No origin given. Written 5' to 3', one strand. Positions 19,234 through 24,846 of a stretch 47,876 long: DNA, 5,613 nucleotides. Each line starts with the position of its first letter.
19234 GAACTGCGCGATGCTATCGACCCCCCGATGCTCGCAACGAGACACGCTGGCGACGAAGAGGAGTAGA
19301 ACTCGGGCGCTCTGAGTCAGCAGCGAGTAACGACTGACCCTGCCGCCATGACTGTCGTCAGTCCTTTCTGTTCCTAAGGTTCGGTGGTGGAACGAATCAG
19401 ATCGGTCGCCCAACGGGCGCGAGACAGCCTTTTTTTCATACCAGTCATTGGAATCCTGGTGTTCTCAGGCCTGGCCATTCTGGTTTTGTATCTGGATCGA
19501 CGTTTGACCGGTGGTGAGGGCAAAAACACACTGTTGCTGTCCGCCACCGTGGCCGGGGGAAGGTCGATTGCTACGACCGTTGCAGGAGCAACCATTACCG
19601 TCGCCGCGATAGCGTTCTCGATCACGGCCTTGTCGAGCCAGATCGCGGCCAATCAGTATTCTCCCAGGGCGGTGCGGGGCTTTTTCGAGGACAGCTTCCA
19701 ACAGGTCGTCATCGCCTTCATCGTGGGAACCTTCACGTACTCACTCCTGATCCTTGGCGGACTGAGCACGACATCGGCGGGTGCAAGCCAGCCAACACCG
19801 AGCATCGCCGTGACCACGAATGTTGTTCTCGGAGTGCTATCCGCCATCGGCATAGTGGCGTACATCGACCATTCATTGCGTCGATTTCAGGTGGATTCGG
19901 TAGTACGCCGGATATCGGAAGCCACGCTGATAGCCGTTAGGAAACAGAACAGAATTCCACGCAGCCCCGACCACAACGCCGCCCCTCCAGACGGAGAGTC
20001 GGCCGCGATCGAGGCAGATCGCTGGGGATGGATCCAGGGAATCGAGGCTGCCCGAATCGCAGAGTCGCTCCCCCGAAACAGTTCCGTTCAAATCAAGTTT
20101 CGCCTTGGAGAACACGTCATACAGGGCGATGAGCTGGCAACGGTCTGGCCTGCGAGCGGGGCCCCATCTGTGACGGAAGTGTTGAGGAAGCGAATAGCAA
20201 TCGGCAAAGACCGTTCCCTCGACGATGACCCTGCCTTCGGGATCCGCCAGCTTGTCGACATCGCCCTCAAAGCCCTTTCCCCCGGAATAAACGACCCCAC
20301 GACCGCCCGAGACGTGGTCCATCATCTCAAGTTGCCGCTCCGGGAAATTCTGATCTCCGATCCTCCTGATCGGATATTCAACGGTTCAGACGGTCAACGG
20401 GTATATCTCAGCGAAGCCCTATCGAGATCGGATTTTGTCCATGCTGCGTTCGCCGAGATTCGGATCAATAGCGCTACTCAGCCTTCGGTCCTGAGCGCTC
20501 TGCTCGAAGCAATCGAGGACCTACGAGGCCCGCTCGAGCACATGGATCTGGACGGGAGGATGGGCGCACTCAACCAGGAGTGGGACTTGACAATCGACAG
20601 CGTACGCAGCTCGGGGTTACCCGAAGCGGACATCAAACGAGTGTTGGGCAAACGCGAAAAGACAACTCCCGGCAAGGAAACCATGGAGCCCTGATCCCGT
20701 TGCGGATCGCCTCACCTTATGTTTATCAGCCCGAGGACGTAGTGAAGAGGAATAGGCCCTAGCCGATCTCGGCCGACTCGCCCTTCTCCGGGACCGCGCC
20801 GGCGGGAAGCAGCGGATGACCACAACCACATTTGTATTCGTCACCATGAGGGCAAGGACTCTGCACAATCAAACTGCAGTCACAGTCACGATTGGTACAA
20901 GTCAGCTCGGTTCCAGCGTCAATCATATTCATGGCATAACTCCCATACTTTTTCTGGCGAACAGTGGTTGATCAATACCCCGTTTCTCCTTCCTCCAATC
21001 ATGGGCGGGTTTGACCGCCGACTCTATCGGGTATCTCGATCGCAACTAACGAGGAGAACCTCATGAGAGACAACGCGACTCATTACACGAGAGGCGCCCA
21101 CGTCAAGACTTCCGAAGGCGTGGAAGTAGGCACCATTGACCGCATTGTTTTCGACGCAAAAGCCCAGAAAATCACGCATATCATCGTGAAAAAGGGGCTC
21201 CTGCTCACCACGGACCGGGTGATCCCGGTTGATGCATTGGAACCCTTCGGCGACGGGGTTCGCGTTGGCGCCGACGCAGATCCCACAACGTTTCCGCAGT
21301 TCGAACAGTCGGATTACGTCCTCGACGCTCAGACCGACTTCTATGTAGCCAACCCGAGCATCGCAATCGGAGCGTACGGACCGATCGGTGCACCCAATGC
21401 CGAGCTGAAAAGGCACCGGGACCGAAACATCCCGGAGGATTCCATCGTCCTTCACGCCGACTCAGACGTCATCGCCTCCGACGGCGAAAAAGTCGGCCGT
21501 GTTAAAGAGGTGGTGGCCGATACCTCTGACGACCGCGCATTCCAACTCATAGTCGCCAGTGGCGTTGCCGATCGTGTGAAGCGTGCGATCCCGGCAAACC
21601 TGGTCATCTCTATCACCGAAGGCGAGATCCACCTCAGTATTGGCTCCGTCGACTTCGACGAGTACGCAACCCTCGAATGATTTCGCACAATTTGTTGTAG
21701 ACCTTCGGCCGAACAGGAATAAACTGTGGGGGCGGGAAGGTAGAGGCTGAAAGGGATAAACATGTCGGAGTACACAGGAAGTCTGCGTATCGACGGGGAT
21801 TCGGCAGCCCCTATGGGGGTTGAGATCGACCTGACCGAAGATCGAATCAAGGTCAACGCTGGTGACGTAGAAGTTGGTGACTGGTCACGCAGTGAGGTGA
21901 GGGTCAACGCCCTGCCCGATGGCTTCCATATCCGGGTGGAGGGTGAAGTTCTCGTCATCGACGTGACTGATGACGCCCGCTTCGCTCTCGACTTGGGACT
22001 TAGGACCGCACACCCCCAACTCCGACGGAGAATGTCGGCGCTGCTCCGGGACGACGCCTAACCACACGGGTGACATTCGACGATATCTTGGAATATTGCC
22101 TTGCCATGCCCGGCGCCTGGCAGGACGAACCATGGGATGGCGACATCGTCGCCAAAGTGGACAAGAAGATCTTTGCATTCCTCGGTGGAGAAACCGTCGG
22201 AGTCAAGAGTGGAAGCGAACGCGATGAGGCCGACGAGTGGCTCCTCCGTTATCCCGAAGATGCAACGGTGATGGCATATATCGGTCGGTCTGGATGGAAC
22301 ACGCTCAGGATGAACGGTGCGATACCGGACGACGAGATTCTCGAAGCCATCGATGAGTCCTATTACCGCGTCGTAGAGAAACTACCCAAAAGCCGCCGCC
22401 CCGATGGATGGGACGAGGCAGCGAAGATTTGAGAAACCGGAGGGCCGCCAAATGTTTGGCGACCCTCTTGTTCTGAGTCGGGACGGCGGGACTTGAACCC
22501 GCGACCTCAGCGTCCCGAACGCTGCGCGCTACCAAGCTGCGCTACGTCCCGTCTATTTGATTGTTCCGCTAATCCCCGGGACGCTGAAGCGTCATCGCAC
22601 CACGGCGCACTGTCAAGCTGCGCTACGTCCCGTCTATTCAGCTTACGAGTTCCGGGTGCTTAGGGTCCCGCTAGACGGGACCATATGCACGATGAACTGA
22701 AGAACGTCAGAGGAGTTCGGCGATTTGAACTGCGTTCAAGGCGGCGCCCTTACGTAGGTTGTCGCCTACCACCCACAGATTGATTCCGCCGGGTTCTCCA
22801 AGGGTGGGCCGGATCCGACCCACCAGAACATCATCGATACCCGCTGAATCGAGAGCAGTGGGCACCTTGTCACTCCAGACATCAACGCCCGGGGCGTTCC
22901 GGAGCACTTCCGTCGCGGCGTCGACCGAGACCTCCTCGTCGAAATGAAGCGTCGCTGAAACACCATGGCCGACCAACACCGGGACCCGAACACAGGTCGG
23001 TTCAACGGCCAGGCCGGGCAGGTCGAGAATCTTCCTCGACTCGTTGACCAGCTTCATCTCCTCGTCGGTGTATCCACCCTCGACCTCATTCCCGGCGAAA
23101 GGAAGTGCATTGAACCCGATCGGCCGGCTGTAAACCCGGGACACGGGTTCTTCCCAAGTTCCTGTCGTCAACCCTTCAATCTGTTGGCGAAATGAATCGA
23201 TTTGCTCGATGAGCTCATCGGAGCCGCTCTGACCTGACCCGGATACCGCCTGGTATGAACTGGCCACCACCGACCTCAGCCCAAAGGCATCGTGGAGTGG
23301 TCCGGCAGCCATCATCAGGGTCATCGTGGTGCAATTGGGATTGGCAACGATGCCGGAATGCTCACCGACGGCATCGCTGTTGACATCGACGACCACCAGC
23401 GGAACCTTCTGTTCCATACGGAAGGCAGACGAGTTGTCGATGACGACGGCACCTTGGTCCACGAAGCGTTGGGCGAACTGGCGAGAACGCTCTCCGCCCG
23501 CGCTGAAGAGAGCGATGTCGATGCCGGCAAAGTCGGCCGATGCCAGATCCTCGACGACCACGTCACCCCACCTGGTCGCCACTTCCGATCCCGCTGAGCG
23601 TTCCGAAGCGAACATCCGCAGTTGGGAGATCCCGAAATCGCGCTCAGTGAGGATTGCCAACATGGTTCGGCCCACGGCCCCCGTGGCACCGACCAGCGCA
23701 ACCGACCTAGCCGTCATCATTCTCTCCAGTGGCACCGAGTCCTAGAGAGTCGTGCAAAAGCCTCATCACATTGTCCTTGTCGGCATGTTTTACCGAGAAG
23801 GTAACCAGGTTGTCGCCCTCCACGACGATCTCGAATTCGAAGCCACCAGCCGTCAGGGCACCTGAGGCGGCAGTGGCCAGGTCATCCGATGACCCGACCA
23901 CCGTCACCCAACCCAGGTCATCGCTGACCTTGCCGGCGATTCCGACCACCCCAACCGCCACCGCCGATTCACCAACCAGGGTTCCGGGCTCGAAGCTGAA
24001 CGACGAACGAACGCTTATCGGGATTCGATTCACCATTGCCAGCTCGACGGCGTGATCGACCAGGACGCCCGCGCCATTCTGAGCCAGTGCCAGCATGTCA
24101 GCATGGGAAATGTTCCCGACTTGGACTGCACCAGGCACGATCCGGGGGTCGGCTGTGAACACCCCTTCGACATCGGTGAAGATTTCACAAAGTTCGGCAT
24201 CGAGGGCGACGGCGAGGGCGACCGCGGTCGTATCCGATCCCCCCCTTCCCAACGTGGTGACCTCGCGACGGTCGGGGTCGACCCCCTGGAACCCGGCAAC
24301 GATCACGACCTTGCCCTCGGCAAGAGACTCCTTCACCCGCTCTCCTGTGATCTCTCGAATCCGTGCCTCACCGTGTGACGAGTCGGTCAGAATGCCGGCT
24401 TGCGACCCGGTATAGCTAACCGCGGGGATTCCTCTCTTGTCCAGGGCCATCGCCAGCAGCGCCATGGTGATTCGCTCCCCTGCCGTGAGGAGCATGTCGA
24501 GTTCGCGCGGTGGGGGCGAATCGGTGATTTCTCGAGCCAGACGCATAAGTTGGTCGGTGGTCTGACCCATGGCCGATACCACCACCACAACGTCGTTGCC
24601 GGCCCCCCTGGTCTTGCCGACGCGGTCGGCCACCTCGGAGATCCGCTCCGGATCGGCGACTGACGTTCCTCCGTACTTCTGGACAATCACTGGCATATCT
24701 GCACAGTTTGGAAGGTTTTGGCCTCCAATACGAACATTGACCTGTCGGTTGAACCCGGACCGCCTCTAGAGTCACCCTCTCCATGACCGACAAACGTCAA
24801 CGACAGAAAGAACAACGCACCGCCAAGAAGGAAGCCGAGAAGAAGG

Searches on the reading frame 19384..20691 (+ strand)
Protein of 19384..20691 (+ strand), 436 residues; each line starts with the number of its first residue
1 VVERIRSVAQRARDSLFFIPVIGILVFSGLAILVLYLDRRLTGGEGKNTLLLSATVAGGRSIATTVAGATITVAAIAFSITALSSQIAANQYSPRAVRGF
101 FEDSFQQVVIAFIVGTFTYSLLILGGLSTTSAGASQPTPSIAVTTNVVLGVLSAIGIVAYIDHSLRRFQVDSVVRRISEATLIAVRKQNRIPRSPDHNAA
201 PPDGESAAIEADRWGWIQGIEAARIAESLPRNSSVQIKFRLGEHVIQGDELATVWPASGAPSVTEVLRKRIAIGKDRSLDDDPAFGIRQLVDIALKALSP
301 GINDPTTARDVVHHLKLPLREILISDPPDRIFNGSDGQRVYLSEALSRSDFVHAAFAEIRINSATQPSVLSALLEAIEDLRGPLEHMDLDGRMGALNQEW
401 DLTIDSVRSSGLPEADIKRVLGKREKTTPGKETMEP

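Call 13: search_protein_families(library=pfam, proteins=[window:19384-20691:+])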
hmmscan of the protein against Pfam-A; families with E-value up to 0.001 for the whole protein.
window:19384-20691:+ (436 aa): 1 family
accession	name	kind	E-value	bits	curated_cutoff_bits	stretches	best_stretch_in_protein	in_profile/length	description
PF10011.15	DUF2254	-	3.5e-87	293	28.8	1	13-378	1-367/368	Predicted membrane protein (DUF2254)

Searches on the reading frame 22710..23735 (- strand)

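Call 27: search_protein_families(library=pfam, proteins=[window:22710-23735:-])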
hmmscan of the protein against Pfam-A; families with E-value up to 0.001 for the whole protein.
window:22710-23735:- (342 aa): 2 families
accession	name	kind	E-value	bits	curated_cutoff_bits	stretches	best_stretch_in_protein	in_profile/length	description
PF02774.23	Semialdhyde_dhC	-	3.6e-43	148.3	26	1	145-329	2-184/184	Semialdehyde dehydrogenase, dimerisation domain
PF01118.30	Semialdhyde_dh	-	1.4e-31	109.9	26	1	12-124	2-119/121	Semialdehyde dehydrogenase, NAD binding domain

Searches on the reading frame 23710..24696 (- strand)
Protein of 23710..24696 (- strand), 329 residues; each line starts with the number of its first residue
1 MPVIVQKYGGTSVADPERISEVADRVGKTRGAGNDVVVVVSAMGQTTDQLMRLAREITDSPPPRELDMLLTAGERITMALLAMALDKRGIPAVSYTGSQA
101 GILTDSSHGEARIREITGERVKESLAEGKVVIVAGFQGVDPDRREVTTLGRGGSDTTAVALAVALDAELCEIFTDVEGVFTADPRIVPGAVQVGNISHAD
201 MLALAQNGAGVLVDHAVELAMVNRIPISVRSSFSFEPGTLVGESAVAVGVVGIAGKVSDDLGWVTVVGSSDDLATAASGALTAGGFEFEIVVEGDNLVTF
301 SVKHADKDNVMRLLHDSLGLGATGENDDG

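Call 27: search_protein_families(library=pfam, proteins=[window:23710-24696:-])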
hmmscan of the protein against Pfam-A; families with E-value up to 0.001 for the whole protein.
window:23710-24696:- (329 aa): 1 family
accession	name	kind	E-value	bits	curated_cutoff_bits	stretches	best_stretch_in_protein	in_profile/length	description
PF00696.33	AA_kinase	-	7.3e-53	180.1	24.9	1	3-230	2-233/234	Amino acid kinase family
